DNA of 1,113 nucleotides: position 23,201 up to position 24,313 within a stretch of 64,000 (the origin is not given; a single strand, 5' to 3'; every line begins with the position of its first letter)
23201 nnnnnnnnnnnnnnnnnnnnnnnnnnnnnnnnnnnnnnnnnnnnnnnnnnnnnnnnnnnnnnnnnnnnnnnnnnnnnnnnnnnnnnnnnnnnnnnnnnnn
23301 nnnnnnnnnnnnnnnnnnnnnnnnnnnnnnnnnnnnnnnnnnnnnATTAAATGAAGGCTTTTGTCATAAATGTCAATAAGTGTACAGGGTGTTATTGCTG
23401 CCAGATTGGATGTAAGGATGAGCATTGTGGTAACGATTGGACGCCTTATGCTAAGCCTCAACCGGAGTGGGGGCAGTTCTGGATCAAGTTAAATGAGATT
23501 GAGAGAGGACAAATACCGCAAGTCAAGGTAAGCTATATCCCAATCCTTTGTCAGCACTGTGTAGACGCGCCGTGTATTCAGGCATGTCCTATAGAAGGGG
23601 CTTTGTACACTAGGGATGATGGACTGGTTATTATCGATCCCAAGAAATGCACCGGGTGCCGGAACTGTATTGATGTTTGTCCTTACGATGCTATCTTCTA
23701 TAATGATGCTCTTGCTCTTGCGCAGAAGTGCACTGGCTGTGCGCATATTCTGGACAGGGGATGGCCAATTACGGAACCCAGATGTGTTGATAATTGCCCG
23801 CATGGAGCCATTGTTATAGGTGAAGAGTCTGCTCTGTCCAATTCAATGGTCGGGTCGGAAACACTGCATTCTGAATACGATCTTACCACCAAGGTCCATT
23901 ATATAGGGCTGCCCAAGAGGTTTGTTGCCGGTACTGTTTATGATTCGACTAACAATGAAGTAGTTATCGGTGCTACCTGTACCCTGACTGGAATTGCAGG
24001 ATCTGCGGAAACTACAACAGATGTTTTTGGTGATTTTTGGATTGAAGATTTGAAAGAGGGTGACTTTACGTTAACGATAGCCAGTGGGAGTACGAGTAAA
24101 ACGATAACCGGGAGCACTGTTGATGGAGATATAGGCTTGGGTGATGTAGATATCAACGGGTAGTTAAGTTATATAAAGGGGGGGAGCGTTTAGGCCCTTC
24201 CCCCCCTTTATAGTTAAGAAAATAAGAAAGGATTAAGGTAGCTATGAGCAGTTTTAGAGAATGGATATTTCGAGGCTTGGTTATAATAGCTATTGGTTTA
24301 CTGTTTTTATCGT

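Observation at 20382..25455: Extracytoplasmic, lipid-anchored transhydroxylase-like molybdoenzyme with Ig-domain Fe-S subunit, novel membrane subunit and flavinylated FMN_bind partner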

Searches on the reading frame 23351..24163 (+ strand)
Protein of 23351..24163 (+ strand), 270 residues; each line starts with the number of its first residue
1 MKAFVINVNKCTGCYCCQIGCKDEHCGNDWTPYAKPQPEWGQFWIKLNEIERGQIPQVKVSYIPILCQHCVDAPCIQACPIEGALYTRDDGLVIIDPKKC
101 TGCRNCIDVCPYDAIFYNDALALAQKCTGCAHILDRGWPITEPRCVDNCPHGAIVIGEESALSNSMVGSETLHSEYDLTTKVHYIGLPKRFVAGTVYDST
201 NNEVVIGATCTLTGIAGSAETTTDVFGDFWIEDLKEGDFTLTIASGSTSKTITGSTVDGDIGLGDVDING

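Call 7: search_protein_families(library=pfam, proteins=[window:23351-24163:+], max_evalue=0.01)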
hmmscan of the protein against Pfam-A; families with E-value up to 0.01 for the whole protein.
window:23351-24163:+ (270 aa): 14 families
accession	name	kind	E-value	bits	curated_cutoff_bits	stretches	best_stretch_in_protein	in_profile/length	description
PF13247.11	Fer4_11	-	9.5e-24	83.9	26.2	1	59-158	2-99/100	4Fe-4S dicluster domain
PF13237.11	Fer4_10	-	5.2e-10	39.5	25.5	2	93-150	2-53/53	4Fe-4S dicluster domain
PF12838.12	Fer4_7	-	7.8e-10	39.5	27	1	67-114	2-52/52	4Fe-4S dicluster domain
PF00037.32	Fer4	-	1.5e-08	34.6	21.1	1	93-115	1-23/24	4Fe-4S binding domain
PF13620.12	CarboxypepD_reg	-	2.5e-08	34.6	32.3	1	192-258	2-70/82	Carboxypeptidase regulatory-like domain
PF13187.11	Fer4_9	-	5.5e-08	33.1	27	2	99-154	1-52/52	4Fe-4S dicluster domain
PF12837.12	Fer4_6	-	1.3e-07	31.6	25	1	93-115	2-24/24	4Fe-4S binding domain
PF12797.12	Fer4_2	-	1.4e-06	28.3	24.5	1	93-112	3-22/22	4Fe-4S binding domain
PF13715.12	CarbopepD_reg_2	-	2.2e-05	24.8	32.2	1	192-244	1-51/88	CarboxypepD_reg-like domain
PF12798.12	Fer4_3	-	0.00012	23.1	27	1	100-114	1-15/15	4Fe-4S binding domain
PF13484.11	Fer4_16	-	0.00013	23.1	30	1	99-130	1-32/66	4Fe-4S double cluster binding domain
PF14697.11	Fer4_21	-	0.00023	21.7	35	1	68-115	9-57/59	4Fe-4S dicluster domain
PF25160.1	LdpA_Fe-S-bd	-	0.00066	19.8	27.6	1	72-115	6-43/49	LdpA Fe-S cluster-binding domain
PF12800.12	Fer4_4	-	0.0019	18.9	24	1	97-113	1-17/17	4Fe-4S binding domain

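Call 8: search_protein_families(library=ncbifam, proteins=[window:23351-24163:+], max_evalue=0.01)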
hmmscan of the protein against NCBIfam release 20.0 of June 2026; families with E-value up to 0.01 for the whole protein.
window:23351-24163:+ (270 aa): 65 families (the best 25 are shown)
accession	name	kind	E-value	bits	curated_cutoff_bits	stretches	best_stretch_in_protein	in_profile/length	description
NF011569.0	PRK14993.1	equivalog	1.2e-30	106.8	416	1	3-192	45-229/244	tetrathionate reductase subunit TtrB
NF041715.1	arsenate_red_ArrB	equivalog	1.6e-29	103.1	450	2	4-120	5-109/233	arsenate respiratory reductase iron-sulfur subunit ArrB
TIGR02951.1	DMSO_dmsB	equivalog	2e-29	102.7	214.1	1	3-159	3-153/161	DMSO/selenate family reductase complex B subunit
TIGR03478.1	DMSO_red_II_bet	subfamily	6e-26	91.1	480.7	1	32-185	98-253/321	DMSO reductase family type II enzyme, iron-sulfur subunit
NF045797.1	DsrO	equivalog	3.5e-24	85.5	200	1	3-183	45-232/235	sulfate reduction electron transfer complex DsrMKJOP subunit DsrO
TIGR03149.1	cyt_nit_nrfC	equivalog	2.8e-20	72.7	377.6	1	5-188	42-211/225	cytochrome c nitrite reductase Fe-S protein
NF008134.0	PRK10882.1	equivalog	4e-20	72.1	263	1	58-163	104-212/329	hydrogenase 2 operon protein HybA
TIGR01660.1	narH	equivalog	8.7e-20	70.6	524.05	1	52-141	168-257/492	nitrate reductase subunit beta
NF042979.1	EthbenzDh_ebdB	equivalog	2.3e-19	69.5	740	1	37-185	125-275/354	ethylbenzene dehydrogenase subunit beta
NF041782.1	mnquin_red_QrcC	equivalog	4.6e-18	65.8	400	1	4-118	3-119/239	menaquinone reductase iron-sulfur cluster-binding subunit QrcC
NF009451.0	PRK12809.1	equivalog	3.2e-16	58.8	1154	1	4-163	5-143/639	formate-dependent uric acid utilization protein YgfT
TIGR01582.1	FDH-beta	equivalog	1.1e-15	57.5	334.7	1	3-160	23-183/283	formate dehydrogenase subunit beta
NF009408.0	PRK12769.1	equivalog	1.9e-15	56.1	1003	1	2-165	2-153/659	formate-dependent uric acid utilization protein AegA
NF038355.1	FDH3_beta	equivalog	5.2e-14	52.7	240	1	4-131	5-122/180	formate dehydrogenase FDH3 subunit beta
NF045715.1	sulf_resp_HmcB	equivalog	1.1e-13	51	420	1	5-162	40-201/307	sulfate respiration complex iron-sulfur protein HmcB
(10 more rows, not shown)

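Call 10: search_solved_structures(query=window:23351-24163:+, max_evalue=0.001, show_alignments=1)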
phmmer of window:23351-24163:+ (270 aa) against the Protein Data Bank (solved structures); distinct sequences matched with E-value up to 0.001: 51.
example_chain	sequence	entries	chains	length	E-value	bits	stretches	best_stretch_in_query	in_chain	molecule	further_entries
4v4c_B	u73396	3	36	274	7.6e-43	150.1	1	4-264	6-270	Pyrogallol hydroxytransferase small subunit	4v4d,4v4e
2vpw_B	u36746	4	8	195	3.6e-27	98.7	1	3-170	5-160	NRFC PROTEIN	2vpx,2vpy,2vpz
6cz7_B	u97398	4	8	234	2.5e-24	89.3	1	4-120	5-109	4Fe-4S ferredoxin, iron-sulfur binding domain protein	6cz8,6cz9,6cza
2ivf_B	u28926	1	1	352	2.1e-21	79.7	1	37-157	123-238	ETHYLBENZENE DEHYDROGENASE BETA-SUBUNIT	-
4ydd_B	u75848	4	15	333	5.4e-21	78.4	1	51-165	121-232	DMSO reductase family type II enzyme, iron-sulfur subunit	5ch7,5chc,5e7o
1q16_B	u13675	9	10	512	6.9e-21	78.1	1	54-163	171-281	Respiratory nitrate reductase 1 beta chain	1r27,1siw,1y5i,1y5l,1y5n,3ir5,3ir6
1y4z_B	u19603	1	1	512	3.4e-20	75.8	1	54-163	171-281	Respiratory nitrate reductase 1 beta chain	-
3egw_B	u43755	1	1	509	3.6e-20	75.7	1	54-163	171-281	Respiratory nitrate reductase 1 beta chain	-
7b04_A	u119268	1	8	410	9.5e-16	61.2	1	61-147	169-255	Nitrite oxidoreductase subunit B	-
1kqf_B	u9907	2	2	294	1.8e-15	60.3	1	4-160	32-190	FORMATE DEHYDROGENASE, NITRATE-INDUCIBLE, IRON-SULFUR SUBUNIT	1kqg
1h0h_B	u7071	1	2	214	1.2e-13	54.3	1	2-162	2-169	FORMATE DEHYDROGENASE SUBUNIT BETA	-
7qv7_A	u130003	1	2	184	4.1e-13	52.5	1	60-123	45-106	Hydrogen dependent carbon dioxide reductase subunit HycB3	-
9mqx_E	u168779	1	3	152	2.1e-12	50.2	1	2-153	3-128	Fe-S-cluster-containing hydrogenase subunit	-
7qv7_B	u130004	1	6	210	2.4e-12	50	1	5-116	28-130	Hydrogen dependent carbon dioxide reductase subunit HycB4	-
30gj_B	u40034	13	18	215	1.2e-10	44.4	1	2-161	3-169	Formate dehydrogenase, beta subunit, putative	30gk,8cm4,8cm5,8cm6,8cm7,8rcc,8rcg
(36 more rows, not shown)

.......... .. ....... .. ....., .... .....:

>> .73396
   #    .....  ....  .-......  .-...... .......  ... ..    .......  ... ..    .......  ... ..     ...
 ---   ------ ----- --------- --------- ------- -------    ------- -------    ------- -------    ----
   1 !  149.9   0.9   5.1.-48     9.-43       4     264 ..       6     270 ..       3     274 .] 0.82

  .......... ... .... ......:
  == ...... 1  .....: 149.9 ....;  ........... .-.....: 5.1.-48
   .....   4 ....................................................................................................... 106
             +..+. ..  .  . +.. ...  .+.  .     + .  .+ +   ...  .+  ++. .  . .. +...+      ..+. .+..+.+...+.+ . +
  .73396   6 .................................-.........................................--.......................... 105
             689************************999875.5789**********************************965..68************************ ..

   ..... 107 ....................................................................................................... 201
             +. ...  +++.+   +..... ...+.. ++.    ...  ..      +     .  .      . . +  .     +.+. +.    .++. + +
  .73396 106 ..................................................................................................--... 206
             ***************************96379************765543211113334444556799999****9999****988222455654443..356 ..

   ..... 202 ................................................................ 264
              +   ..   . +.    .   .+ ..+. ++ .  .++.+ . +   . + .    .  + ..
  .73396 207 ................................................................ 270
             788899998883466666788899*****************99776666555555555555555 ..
